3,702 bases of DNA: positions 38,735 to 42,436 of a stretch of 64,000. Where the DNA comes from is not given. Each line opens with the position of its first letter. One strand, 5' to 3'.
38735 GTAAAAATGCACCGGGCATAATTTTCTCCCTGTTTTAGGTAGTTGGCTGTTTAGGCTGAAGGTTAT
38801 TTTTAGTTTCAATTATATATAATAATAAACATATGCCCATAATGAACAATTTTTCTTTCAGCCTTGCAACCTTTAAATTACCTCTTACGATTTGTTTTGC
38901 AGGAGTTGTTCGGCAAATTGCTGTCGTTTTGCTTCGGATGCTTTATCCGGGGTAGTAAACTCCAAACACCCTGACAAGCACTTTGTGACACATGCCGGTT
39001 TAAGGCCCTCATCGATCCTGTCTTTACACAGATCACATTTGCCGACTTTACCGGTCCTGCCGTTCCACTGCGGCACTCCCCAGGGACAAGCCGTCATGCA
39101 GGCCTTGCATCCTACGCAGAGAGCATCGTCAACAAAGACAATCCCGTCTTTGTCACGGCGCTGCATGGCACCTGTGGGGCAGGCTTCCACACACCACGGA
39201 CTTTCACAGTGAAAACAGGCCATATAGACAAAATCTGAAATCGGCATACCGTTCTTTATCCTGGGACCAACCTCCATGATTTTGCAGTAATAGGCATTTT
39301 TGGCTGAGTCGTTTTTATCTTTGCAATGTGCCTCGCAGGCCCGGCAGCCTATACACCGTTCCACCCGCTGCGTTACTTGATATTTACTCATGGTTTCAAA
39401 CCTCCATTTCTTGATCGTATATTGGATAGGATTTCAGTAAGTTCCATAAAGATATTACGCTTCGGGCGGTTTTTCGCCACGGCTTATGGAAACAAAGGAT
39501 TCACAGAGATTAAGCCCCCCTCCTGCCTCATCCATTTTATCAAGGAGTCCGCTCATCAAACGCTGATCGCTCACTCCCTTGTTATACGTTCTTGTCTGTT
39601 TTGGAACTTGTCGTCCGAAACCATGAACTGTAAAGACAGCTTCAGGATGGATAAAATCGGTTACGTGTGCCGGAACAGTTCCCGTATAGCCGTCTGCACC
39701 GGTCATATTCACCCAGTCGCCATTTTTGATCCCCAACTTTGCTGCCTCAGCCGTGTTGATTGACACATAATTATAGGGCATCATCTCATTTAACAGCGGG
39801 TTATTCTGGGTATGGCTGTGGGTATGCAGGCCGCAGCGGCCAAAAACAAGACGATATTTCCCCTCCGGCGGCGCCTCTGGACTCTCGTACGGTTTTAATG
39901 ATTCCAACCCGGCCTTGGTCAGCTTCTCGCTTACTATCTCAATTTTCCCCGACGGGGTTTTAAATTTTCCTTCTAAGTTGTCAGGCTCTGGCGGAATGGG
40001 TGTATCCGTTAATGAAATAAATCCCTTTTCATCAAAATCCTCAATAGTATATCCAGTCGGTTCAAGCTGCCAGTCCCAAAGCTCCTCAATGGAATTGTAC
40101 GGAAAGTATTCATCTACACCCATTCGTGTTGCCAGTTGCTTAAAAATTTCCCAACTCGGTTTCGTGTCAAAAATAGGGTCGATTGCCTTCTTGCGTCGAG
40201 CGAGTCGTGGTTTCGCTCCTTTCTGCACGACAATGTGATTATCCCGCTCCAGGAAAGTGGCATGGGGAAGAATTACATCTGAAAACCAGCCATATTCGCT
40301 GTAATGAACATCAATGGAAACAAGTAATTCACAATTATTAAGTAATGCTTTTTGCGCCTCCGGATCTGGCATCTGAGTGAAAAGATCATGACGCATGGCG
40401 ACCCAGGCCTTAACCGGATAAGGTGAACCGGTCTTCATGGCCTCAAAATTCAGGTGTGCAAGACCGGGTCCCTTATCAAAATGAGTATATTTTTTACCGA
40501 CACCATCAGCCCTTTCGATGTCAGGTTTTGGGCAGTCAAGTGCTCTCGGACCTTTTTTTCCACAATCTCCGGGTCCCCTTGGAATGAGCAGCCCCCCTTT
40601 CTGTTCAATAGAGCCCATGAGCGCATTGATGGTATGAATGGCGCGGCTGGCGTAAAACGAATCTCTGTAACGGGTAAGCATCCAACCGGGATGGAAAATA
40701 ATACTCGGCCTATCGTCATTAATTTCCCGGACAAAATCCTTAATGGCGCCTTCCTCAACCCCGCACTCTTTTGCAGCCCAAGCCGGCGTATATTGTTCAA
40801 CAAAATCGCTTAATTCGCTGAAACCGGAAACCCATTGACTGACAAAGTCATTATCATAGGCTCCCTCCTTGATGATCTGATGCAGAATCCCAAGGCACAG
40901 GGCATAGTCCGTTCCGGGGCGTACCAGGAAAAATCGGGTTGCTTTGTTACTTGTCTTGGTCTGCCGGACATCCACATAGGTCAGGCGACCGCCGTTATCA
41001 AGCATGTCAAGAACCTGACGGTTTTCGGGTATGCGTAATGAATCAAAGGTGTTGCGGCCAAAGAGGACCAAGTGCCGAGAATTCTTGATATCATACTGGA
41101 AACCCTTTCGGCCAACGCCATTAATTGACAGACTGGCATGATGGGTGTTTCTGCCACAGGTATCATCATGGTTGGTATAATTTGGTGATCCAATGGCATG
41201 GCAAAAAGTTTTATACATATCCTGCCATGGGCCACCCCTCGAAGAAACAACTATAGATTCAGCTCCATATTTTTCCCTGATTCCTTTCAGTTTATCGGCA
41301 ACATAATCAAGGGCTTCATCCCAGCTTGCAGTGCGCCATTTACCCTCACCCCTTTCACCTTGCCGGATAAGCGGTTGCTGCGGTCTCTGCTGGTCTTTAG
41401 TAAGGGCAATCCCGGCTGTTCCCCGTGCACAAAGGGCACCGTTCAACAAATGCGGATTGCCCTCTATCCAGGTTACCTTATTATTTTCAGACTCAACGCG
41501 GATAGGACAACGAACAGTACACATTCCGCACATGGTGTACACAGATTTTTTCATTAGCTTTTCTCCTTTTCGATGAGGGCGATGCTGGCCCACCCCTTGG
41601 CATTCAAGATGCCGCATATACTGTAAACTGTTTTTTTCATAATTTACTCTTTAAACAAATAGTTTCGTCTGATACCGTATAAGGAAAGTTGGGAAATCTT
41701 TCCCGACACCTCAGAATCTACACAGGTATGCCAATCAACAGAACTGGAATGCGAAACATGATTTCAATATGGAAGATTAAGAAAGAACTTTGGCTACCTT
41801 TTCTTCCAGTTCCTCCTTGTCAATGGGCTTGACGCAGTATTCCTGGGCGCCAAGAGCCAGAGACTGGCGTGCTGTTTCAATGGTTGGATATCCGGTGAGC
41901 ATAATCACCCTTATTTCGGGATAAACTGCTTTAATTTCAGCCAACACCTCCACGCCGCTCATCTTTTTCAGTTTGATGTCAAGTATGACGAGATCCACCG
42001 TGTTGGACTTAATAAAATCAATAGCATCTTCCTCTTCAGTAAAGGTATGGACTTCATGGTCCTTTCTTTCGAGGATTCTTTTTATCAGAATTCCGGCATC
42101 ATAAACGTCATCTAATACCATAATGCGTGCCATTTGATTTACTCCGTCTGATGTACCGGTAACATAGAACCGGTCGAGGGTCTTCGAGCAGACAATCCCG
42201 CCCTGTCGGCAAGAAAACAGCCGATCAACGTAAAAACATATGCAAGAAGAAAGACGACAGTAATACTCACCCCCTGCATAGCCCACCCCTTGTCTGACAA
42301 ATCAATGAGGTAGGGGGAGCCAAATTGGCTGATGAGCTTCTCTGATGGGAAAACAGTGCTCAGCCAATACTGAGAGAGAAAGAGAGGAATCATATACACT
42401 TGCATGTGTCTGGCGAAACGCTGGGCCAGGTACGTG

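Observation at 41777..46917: Sigma54-type promoter in front of an operon encoding a His-rich membrane protein, a kinase, a periplasmic-domain-TauE fusion, an unknown membrane protein and a CheY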

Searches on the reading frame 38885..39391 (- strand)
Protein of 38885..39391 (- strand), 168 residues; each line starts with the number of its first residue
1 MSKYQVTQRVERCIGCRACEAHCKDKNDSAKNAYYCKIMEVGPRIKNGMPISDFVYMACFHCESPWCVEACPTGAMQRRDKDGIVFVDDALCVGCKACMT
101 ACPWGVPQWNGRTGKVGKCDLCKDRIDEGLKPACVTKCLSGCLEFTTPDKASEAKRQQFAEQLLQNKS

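Call 6: search_protein_families(library=ncbifam, proteins=[window:38885-39391:-], max_evalue=0.001)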
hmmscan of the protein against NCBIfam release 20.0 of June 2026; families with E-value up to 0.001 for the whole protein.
window:38885-39391:- (168 aa): 34 families (the best 25 are shown)
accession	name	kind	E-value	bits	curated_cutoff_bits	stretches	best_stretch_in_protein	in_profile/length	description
TIGR02951.1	DMSO_dmsB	equivalog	7.8e-40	136.5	214.1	1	10-147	8-152/161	DMSO/selenate family reductase complex B subunit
NF008134.0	PRK10882.1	equivalog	1.8e-30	106.1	263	1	53-158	107-219/329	hydrogenase 2 operon protein HybA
TIGR03149.1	cyt_nit_nrfC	equivalog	1e-26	93.7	377.6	1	3-157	38-194/225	cytochrome c nitrite reductase Fe-S protein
TIGR01582.1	FDH-beta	equivalog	9.5e-26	90.5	334.7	1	58-158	92-192/283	formate dehydrogenase subunit beta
NF045715.1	sulf_resp_HmcB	equivalog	5.4e-25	88.1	420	1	54-157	102-207/307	sulfate respiration complex iron-sulfur protein HmcB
NF011569.0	PRK14993.1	equivalog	8.4e-25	87.6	416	1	4-142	44-182/244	tetrathionate reductase subunit TtrB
TIGR03478.1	DMSO_red_II_bet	subfamily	1.2e-23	83.6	480.7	1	50-141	120-213/321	DMSO reductase family type II enzyme, iron-sulfur subunit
NF045797.1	DsrO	equivalog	6.9e-23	81.3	200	1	55-154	99-209/235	sulfate reduction electron transfer complex DsrMKJOP subunit DsrO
NF041715.1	arsenate_red_ArrB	equivalog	1.7e-21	76.9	450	2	10-112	9-109/233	arsenate respiratory reductase iron-sulfur subunit ArrB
NF009408.0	PRK12769.1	equivalog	1.6e-20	72.8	1003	1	7-160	6-159/659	formate-dependent uric acid utilization protein AegA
NF042979.1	EthbenzDh_ebdB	equivalog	3.5e-19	68.9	740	1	53-145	145-239/354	ethylbenzene dehydrogenase subunit beta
NF038355.1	FDH3_beta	equivalog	7.8e-19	68.4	240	1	9-122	8-121/180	formate dehydrogenase FDH3 subunit beta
TIGR01660.1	narH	equivalog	4.8e-18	64.8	524.05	1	58-139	182-263/492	nitrate reductase subunit beta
NF007382.0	PRK09898.1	equivalog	5.3e-18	65.3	213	1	6-143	62-198/208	ferredoxin-like protein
NF045766.1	PhenlGlyoxDHPadI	equivalog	8.1e-18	64.4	700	1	6-150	7-140/443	NADH-dependent phenylglyoxylate dehydrogenase subunit beta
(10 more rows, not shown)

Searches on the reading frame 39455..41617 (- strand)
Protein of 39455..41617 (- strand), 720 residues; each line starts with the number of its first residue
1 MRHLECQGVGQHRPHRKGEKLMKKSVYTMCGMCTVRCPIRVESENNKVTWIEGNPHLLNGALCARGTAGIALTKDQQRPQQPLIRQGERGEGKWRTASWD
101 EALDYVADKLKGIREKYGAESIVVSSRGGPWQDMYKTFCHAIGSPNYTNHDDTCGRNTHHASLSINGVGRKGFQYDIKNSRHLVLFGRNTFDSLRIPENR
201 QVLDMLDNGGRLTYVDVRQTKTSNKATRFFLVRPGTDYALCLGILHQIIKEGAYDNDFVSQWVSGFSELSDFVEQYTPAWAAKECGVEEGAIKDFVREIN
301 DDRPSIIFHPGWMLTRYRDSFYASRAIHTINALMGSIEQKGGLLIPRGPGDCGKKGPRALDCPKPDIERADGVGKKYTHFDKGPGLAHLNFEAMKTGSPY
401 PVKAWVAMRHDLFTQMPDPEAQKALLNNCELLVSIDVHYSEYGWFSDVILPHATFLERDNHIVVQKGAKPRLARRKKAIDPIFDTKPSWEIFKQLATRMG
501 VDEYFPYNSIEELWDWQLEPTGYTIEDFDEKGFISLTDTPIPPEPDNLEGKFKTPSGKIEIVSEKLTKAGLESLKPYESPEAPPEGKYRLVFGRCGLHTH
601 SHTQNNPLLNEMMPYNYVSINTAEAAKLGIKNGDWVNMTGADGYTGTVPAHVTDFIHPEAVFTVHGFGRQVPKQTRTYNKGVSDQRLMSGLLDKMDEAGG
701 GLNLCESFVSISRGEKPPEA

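Call 6: search_protein_families(library=ncbifam, proteins=[window:39455-41617:-], max_evalue=0.001)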
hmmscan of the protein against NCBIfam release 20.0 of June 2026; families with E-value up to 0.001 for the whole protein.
window:39455-41617:- (720 aa): 26 families (the best 25 are shown)
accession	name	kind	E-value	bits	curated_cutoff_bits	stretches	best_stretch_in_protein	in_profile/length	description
NF012032.0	PRK15488.1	equivalog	2.5e-155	518.5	694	2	20-536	38-564/759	thiosulfate reductase PhsA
TIGR01591.1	Fdh-alpha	equivalog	1.8e-75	254.4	666.25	1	28-664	1-640/672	formate dehydrogenase subunit alpha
TIGR02166.1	dmsA_ynfE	subfamily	7.7e-61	206.1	777.7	1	12-666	35-751/794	DMSO/selenate family reductase complex A subunit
TIGR03479.1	DMSO_red_II_alp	subfamily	1.1e-43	149.4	984.75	3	58-260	100-304/913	molybdopterin-dependent oxidoreductase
NF041783.2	mnquin_red_QrcB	equivalog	3.3e-41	141.2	440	2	23-343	50-365/695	menaquinone reductase molybdopterin-binding-like subunit QrcB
NF047855.1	AssmNtatRedNasC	equivalog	3.7e-39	134.6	1100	2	16-308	11-308/708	assimilatory nitrate reductase catalytic subunit NasC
TIGR00509.1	bisC_fam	subfamily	6.5e-39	133.8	1017.55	2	86-342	63-342/772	molybdopterin guanine dinucleotide-containing S/N-oxide reductase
NF041714.1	arsenate_red_ArrA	equivalog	5.6e-37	127.3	1600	2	24-265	49-298/848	arsenate respiratory reductase molybdopterin-containing subunit ArrA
NF041885.1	selenate_YnfE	exception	3.8e-34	117.6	1675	2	22-268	45-311/805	selenate/tellurate reductase subunit YnfE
NF041884.1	selenate_YnfF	exception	1.3e-33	116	1650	1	18-507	38-565/798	selenate/tellurate reductase subunit YnfF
NF011566.1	PRK14990.1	exception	9.1e-31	106.6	1600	2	22-268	55-324/814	dimethylsulfoxide reductase subunit A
NF011682.0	PRK15102.1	equivalog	1e-28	100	909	2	214-342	262-395/829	trimethylamine-N-oxide reductase TorA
TIGR02164.1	torA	equivalog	9.9e-28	96.7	1465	2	215-342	259-391/824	trimethylamine-N-oxide reductase TorA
TIGR01553.1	formate-DH-alph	equivalog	6.1e-25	87.2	814.2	1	24-264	43-305/1009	formate dehydrogenase-N subunit alpha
NF041513.1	formate_DH_Act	exception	1.8e-22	79.1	1400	1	24-264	41-296/1067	formate dehydrogenase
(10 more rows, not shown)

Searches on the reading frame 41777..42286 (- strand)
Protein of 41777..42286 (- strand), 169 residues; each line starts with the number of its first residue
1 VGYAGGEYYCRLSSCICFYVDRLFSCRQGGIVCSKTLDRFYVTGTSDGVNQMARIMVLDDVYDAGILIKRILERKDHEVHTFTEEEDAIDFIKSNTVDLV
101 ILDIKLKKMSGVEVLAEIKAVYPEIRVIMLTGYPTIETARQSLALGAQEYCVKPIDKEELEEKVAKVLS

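Call 4: search_protein_families(library=pfam, proteins=[window:41777-42286:-], max_evalue=0.01)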
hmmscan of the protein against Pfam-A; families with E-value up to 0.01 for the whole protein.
window:41777-42286:- (169 aa): 1 family
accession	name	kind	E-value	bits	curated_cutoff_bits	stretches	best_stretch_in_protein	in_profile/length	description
PF00072.30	Response_reg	-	5.8e-25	88.1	30.2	1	55-164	1-110/111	Response regulator receiver domain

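Call 6: search_protein_families(library=ncbifam, proteins=[window:41777-42286:-], max_evalue=0.001)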
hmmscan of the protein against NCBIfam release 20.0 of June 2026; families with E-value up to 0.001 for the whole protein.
window:41777-42286:- (169 aa): 96 families (the best 25 are shown)
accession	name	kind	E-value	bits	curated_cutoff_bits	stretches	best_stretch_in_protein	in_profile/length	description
NF053512.1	nitric_RR_NosR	exception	1.2e-19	70.7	400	1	56-167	2-114/422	response regulator c-di-GMP phosphodiesterase, NosR family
NF007689.0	PRK10365.1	equivalog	1.2e-18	67.1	760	1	54-168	7-121/441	sigma-54-dependent response regulator transcription factor ZraR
NF041946.1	LuxO_transreg_Vib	equivalog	6.6e-18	64.7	800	1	59-168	3-112/463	quorum-sensing sigma-54 dependent transcriptional regulator LuxO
NF051870.1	NAssimRespRegNtrX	equivalog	1.1e-17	64.1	600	1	53-160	2-111/452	nitrogen assimilation response regulator NtrX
NF008469.0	PRK11361.1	equivalog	1.5e-17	63.5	714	1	51-168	3-120/461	acetoacetate metabolism transcriptional regulator AtoC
TIGR01818.1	ntrC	equivalog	9.1e-17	61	558.6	1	55-161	1-107/463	nitrogen regulation protein NR(I)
NF012227.0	AdeR_RR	equivalog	1e-16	61.1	340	1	53-168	12-126/239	efflux system response regulator transcription factor AdeR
NF033791.1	ActR_PrrA_rreg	equivalog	2.2e-16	60.3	250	1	55-163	4-112/173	ActR/PrrA/RegA family redox response regulator transcription factor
NF051850.1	RespRegRprY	equivalog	5.7e-16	58.6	370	1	51-168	3-120/234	response regulator transcription factor RprY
NF045944.1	ResRegRpaBCyano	equivalog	1.2e-15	57.6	330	1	63-168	8-112/229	response regulator transcription factor RpaB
NF041734.1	resp_reg_RppA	equivalog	5.2e-15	55.4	250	1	54-164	2-114/229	two-component system response regulator RppA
NF007135.0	PRK09581.1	equivalog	7.2e-15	54.7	474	1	52-164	2-116/457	PleD family two-component system response regulator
NF033117.2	vanR_ACDEGLN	exception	1.5e-14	54.1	350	1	55-164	1-109/226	VanR-ABDEGLN family response regulator transcription factor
TIGR02154.1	PhoB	equivalog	1.6e-14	53.8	296.2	1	53-168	3-120/226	phosphate regulon transcriptional regulator PhoB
NF041367.1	CheY_Halo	equivalog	1.7e-14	54.2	200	1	55-167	1-113/114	chemotaxis protein CheY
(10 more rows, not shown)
